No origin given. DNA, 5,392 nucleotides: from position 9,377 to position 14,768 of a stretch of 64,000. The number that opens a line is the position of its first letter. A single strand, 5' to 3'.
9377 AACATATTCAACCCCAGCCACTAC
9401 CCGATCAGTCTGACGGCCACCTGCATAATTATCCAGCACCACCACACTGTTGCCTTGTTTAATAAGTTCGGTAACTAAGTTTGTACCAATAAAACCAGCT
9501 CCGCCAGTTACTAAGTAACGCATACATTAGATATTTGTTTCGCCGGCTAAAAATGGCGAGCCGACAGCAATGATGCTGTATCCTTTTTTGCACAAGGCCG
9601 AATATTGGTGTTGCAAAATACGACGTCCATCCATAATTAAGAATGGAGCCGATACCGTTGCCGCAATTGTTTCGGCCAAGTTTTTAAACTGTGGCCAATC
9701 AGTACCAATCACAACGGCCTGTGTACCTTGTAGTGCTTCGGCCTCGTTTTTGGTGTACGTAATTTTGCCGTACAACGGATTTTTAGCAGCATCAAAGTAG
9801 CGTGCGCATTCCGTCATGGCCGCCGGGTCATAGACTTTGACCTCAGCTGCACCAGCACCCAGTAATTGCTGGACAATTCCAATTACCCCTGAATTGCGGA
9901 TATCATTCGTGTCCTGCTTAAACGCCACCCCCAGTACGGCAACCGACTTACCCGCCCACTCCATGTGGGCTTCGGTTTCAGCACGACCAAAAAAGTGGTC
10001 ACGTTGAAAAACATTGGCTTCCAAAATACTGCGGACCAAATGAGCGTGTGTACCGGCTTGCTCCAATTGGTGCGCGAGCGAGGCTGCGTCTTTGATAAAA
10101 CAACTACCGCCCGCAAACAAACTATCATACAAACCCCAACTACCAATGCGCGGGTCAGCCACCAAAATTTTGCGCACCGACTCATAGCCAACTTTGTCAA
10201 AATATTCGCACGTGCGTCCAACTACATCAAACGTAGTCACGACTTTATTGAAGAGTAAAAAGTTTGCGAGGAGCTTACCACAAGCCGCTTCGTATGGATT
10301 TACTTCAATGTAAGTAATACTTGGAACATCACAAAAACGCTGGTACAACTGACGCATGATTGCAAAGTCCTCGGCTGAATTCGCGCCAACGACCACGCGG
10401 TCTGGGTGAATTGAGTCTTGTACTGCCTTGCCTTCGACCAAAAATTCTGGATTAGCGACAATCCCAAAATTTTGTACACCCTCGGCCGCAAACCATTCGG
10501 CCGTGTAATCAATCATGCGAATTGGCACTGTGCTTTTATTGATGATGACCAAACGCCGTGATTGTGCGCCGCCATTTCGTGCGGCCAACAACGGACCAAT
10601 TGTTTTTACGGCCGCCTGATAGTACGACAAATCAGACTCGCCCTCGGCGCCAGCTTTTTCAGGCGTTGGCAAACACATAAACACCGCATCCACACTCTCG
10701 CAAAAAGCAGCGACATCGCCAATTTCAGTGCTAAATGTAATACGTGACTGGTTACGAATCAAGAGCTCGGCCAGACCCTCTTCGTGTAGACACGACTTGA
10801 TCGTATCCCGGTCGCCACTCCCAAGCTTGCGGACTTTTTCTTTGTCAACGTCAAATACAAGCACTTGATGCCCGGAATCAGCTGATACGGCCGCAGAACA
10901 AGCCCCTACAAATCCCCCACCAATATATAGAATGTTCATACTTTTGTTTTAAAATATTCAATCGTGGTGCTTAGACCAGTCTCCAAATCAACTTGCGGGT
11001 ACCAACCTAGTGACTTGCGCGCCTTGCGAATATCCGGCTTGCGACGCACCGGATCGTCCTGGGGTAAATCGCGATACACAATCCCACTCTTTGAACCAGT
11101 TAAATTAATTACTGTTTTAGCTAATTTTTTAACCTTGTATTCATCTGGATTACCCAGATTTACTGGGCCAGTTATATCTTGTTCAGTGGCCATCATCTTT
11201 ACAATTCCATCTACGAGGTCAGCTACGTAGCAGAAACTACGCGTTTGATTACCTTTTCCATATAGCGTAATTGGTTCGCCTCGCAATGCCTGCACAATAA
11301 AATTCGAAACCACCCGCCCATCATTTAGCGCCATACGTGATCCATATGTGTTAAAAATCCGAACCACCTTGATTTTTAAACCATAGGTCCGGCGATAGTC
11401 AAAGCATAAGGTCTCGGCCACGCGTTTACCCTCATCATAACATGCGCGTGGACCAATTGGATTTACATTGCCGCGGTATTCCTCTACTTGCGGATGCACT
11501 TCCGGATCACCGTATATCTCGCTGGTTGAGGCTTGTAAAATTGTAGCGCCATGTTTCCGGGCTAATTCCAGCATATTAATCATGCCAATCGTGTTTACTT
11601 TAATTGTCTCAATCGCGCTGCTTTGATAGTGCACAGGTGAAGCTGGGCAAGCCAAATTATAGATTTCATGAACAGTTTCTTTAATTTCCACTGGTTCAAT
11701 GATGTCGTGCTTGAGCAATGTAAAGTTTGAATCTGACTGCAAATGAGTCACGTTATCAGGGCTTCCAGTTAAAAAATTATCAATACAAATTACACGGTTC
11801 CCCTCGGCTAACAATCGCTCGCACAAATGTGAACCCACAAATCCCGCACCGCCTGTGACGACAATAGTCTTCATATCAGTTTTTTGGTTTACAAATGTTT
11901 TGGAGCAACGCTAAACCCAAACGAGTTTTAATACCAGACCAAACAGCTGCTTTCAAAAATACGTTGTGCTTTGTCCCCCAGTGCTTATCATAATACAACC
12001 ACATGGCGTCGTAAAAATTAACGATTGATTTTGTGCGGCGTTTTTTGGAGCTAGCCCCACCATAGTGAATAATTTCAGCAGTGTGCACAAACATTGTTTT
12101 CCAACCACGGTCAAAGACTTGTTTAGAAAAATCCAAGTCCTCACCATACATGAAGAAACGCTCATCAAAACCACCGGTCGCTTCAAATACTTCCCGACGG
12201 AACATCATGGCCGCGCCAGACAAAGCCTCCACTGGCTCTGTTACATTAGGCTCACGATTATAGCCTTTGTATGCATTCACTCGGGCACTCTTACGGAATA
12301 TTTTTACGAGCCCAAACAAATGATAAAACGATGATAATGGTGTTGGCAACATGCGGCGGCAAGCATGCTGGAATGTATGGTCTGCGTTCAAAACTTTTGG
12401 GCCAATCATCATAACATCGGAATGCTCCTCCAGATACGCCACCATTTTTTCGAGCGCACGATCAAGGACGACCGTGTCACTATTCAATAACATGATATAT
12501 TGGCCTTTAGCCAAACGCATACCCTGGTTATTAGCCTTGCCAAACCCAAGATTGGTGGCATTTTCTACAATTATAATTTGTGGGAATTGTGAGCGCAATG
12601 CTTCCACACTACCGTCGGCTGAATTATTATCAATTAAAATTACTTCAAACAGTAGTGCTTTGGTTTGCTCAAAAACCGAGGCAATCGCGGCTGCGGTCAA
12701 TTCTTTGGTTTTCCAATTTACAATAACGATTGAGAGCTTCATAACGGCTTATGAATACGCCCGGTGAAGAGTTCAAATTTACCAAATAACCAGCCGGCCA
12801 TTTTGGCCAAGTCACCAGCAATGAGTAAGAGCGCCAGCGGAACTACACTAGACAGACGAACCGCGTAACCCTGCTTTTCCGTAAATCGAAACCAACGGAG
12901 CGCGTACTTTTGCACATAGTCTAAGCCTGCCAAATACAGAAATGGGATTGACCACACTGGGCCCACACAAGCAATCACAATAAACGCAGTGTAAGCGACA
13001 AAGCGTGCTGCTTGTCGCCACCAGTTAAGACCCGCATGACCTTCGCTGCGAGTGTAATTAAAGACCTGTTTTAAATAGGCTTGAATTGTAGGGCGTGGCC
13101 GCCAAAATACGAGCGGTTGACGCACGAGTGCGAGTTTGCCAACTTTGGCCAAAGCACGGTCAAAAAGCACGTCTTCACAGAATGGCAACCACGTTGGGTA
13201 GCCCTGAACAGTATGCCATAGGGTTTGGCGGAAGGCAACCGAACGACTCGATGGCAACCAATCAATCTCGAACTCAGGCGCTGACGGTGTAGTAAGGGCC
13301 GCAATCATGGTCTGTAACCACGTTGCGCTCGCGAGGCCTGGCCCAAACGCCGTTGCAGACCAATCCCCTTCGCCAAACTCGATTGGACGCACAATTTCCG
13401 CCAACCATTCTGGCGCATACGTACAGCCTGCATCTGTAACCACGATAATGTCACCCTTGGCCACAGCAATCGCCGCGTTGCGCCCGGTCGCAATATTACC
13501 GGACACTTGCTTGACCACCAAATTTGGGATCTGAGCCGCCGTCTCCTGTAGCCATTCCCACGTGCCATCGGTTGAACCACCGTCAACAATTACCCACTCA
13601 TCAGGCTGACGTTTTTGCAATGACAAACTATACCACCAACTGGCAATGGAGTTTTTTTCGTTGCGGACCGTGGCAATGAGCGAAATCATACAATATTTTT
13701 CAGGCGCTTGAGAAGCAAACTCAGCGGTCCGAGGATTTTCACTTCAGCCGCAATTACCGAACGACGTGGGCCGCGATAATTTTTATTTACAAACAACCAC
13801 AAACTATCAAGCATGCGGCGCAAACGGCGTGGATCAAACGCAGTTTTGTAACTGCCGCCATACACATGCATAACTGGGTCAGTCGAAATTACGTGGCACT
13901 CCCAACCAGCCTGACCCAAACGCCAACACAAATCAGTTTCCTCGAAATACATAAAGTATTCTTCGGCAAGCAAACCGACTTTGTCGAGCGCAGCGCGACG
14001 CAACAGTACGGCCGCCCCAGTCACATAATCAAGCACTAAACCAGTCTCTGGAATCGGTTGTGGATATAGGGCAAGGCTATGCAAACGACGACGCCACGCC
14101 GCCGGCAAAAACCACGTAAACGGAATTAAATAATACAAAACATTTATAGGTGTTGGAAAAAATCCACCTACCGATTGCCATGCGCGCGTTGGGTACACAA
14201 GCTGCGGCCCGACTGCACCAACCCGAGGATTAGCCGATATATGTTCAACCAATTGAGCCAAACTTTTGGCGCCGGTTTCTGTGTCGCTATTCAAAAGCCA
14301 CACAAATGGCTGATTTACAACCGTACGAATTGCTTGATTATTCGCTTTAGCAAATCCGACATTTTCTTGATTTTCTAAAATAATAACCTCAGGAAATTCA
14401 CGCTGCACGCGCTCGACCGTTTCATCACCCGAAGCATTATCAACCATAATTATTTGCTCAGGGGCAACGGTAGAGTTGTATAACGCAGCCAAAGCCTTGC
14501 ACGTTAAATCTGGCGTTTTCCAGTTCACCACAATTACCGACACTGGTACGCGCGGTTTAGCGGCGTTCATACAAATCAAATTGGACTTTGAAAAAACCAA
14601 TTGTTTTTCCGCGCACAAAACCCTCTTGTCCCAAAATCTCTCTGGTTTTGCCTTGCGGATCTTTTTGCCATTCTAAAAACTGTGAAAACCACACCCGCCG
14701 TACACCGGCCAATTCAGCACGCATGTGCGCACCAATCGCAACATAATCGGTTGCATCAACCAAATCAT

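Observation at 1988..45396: About 43-kb unidirectional surface-glycan supercluster headed by an ECF sigma/anti-sigma pair and an S-layer-like gene: candidate S-layer O-glycosylation locus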

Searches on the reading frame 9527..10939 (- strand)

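Call 5: search_protein_families(library=pfam, proteins=[window:9527-10939:-], max_evalue=0.01)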
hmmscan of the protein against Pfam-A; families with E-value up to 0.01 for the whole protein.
window:9527-10939:- (470 aa): 7 families
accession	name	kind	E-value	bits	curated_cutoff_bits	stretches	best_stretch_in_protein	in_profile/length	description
PF03721.20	UDPG_MGDP_dh_N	-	5e-38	131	27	1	1-197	1-186/187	UDP-glucose/GDP-mannose dehydrogenase family, NAD binding domain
PF03720.21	UDPG_MGDP_dh_C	-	2.2e-24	86.3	30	1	334-443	1-102/103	UDP-glucose/GDP-mannose dehydrogenase family, UDP binding domain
PF00984.24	UDPG_MGDP_dh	-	1.2e-09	38.6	25.4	1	218-309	3-92/94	UDP-glucose/GDP-mannose dehydrogenase family, central domain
PF02737.24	3HCDH_N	-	0.00011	22.6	22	1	5-77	4-77/180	3-hydroxyacyl-CoA dehydrogenase, NAD binding domain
PF01262.27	AlaDh_PNT_C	-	0.0036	17.2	23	1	3-44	31-73/214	Alanine dehydrogenase/PNT, C-terminal domain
PF13450.12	NAD_binding_8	-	0.0063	17.2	21.9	0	6-30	2-26/68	NAD(P)-binding Rossmann-like domain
PF03446.21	NAD_binding_2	-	0.0068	16.9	21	0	3-95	2-68/161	NAD binding domain of 6-phosphogluconate dehydrogenase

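Call 56: search_protein_families(library=ncbifam, proteins=[window:9527-10939:-], max_evalue=0.01)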
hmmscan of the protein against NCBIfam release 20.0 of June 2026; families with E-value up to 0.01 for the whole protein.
window:9527-10939:- (470 aa): 10 families
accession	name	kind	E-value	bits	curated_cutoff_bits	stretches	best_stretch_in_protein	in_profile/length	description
TIGR03026.1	NDP-sugDHase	subfamily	2.7e-78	263.5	189.8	1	1-439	1-412/413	nucleotide sugar dehydrogenase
NF041297.1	UDPGDh_AglM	equivalog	1.7e-72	244.7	670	1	1-445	1-420/429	UDP-glucose 6-dehydrogenase AglM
NF047673.2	TeichurnBiosyTuaD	equivalog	3.3e-67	227.5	700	1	3-466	4-436/439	UDP-glucose 6-dehydrogenase TuaD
NF040825.1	UDPMaNacDH_Arch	equivalog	2.3e-28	99.2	750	1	1-449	1-408/418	UDP-N-acetyl-D-mannosamine dehydrogenase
NF011631.0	PRK15057.1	equivalog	4.8e-21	75.3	757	1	1-377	1-341/388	UDP-glucose 6-dehydrogenase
NF008286.0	PRK11064.1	equivalog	1e-16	60.6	459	1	3-424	6-405/420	UDP-N-acetyl-D-mannosamine dehydrogenase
NF011729.0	PRK15182.1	equivalog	1.3e-08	34.1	592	1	319-380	303-363/425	Vi polysaccharide biosynthesis UDP-N-acetylglucosamine C-6 dehydrogenase TviB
NF004783.0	PRK06129.1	equivalog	0.0049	16.3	347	1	3-74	5-77/315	3-hydroxyacyl-CoA dehydrogenase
NF006124.0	PRK08268.1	subfamily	0.0055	15.7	508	1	3-50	10-57/507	3-hydroxyacyl-CoA dehydrogenase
TIGR02279.1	PaaC-3OHAcCoADH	equivalog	0.0078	15.1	669.4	0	2-50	7-55/503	3-hydroxyacyl-CoA dehydrogenase PaaH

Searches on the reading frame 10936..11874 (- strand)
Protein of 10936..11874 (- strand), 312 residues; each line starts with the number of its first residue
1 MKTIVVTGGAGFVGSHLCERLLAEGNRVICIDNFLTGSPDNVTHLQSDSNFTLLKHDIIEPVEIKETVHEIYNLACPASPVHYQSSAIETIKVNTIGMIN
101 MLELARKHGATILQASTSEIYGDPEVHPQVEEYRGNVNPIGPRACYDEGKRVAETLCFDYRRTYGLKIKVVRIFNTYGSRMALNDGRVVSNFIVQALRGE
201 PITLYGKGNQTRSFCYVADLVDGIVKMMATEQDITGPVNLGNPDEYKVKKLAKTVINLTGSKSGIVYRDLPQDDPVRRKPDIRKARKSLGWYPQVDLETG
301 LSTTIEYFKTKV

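Call 5: search_protein_families(library=pfam, proteins=[window:10936-11874:-], max_evalue=0.01)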
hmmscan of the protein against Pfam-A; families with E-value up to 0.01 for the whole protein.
window:10936-11874:- (312 aa): 7 families
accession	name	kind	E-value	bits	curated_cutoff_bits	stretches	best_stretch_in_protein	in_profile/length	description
PF16363.11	GDP_Man_Dehyd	-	3.6e-54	184.9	27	1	6-303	2-331/332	GDP-mannose 4,6 dehydratase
PF01370.27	Epimerase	-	6.7e-53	180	20.9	1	4-241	1-240/240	NAD dependent epimerase/dehydratase family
PF01073.25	3Beta_HSD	-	2.3e-12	47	22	1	5-224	1-225/280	3-beta hydroxysteroid dehydrogenase/isomerase family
PF07993.18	NAD_binding_4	-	1.2e-10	41.5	20.1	1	64-178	85-209/258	Male sterility protein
PF04321.23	RmlD_sub_bind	-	8e-09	35.4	27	1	3-263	2-235/287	RmlD substrate binding domain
PF02719.21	Polysacc_synt_2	-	1.2e-08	34.9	20.2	1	142-262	134-250/293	Polysaccharide biosynthesis protein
PF00106.31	adh_short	-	5e-05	23.3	26.6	1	2-71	1-71/195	short chain dehydrogenase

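Call 88: search_protein_families(library=ncbifam, proteins=[window:10936-11874:-], max_evalue=0.00001)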
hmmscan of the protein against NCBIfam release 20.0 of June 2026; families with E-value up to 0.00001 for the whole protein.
window:10936-11874:- (312 aa): 24 families
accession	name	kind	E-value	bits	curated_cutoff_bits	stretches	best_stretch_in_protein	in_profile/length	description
TIGR01181.1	dTDP_gluc_dehyt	equivalog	7.2e-41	140.3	365.1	1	4-310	2-313/321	dTDP-glucose 4,6-dehydratase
TIGR04180.1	EDH_00030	hypoth_equivalog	2e-35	122.3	475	1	4-295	1-296/297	NAD-dependent 4,6-dehydratase LegB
TIGR01179.1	galE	equivalog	1.3e-28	99.8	262.3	1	4-307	2-324/332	UDP-glucose 4-epimerase GalE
NF008872.0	PRK11908.1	equivalog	3.2e-28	98.8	294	1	1-312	1-339/349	bifunctional UDP-4-keto-pentose/UDP-xylose synthase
NF005998.1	PRK08125.1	equivalog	2.4e-26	92.3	777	1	3-308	317-649/649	bifunctional UDP-4-amino-4-deoxy-L-arabinose formyltransferase/UDP-glucuronic acid oxidase ArnA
NF011728.1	PRK15181.1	equivalog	3.4e-26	92.1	760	1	2-310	16-339/348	Vi polysaccharide biosynthesis UDP-N-acetylglucosaminuronic acid C-4 epimerase TviC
NF007490.0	PRK10084.1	subfamily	2.7e-24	85.8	649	1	4-309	3-335/361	dTDP-glucose 4,6-dehydratase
NF007582.0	PRK10217.1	equivalog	6e-24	84.8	698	1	1-308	1-331/355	dTDP-glucose 4,6-dehydratase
TIGR02197.1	heptose_epim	equivalog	1.3e-22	80.4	274.6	1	4-306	1-311/316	ADP-glyceromanno-heptose 6-epimerase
NF047922.1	GDPFucSynFcl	equivalog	5.6e-17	62.1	500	1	2-309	3-302/308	GDP-L-fucose synthase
TIGR02622.1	CDP_4_6_dhtase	equivalog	4.4e-16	59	278.45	1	2-310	5-332/352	CDP-glucose 4,6-dehydratase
TIGR01472.1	gmd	equivalog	3.4e-14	52.8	415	1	4-260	3-269/342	GDP-mannose 4,6-dehydratase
NF041015.1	UDPsulfquin_syn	equivalog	4e-14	52.4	575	1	180-262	228-313/384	UDP-sulfoquinovose synthase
NF007956.0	PRK10675.1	subfamily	1.4e-12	47.4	394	1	4-291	3-312/338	UDP-glucose 4-epimerase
TIGR01777.1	yfcH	hypoth_equivalog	2.9e-11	43.5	207.35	0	205-256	188-238/292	TIGR01777 family oxidoreductase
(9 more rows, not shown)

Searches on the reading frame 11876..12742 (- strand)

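Call 5: search_protein_families(library=pfam, proteins=[window:11876-12742:-], max_evalue=0.01)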
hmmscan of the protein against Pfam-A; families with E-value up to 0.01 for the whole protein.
window:11876-12742:- (288 aa): 7 families
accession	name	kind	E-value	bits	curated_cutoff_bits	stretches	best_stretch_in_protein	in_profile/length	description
PF00535.33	Glycos_transf_2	-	1.2e-26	94.1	23.3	1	4-188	1-166/168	Glycosyl transferase family 2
PF13641.12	Glyco_tranf_2_3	-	7.3e-20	72.4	27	1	3-235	3-220/230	Glycosyltransferase like family 2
PF13632.12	Glyco_trans_2_3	-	2.4e-10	41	27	1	174-283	72-180/198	Glycosyl transferase family group 2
PF13506.12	Glyco_transf_21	-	7.6e-10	39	21.7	1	70-222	19-150/174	Glycosyl transferase family 21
PF10111.15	Glyco_tranf_2_2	-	1.5e-07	31.6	27.3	1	31-102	29-104/276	Glycosyltransferase like family 2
PF02709.20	Glyco_transf_7C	-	6.7e-06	26.1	23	1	165-220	10-66/78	N-terminal domain of galactosyltransferase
PF13712.12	Glyco_tranf_2_5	-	1.5e-05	25.3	27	1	56-229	32-192/210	Glycosyltransferase like family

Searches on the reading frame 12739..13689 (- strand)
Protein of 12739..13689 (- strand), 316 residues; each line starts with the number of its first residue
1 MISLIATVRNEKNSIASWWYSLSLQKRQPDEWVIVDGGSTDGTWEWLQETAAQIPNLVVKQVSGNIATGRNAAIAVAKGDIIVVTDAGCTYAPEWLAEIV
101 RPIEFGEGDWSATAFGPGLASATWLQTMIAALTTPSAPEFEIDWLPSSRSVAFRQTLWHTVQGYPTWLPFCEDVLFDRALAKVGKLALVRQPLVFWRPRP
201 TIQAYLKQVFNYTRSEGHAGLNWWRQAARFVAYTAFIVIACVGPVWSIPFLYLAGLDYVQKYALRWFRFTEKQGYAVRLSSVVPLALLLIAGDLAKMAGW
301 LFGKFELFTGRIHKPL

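Call 5: search_protein_families(library=pfam, proteins=[window:12739-13689:-], max_evalue=0.01)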
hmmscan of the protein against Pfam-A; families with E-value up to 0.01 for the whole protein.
window:12739-13689:- (316 aa): 2 families
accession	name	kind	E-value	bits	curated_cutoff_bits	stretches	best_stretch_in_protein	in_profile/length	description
PF00535.33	Glycos_transf_2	-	3.4e-19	69.8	23.3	1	3-107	1-107/168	Glycosyl transferase family 2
PF13641.12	Glyco_tranf_2_3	-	0.0045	17.5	27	1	33-103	35-111/230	Glycosyltransferase like family 2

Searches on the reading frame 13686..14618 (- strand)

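Call 5: search_protein_families(library=pfam, proteins=[window:13686-14618:-], max_evalue=0.01)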
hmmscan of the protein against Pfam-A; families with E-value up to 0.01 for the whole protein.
window:13686-14618:- (310 aa): 4 families
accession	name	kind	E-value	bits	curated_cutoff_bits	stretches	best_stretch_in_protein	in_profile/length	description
PF00535.33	Glycos_transf_2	-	3.9e-15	56.6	23.3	1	27-146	1-122/168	Glycosyl transferase family 2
PF13641.12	Glyco_tranf_2_3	-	1.7e-12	48.3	27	1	25-268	2-227/230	Glycosyltransferase like family 2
PF13632.12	Glyco_trans_2_3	-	0.00012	22.4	27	0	200-272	73-143/198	Glycosyl transferase family group 2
PF13506.12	Glyco_transf_21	-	0.0024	17.8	21.7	0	85-136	12-63/174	Glycosyl transferase family 21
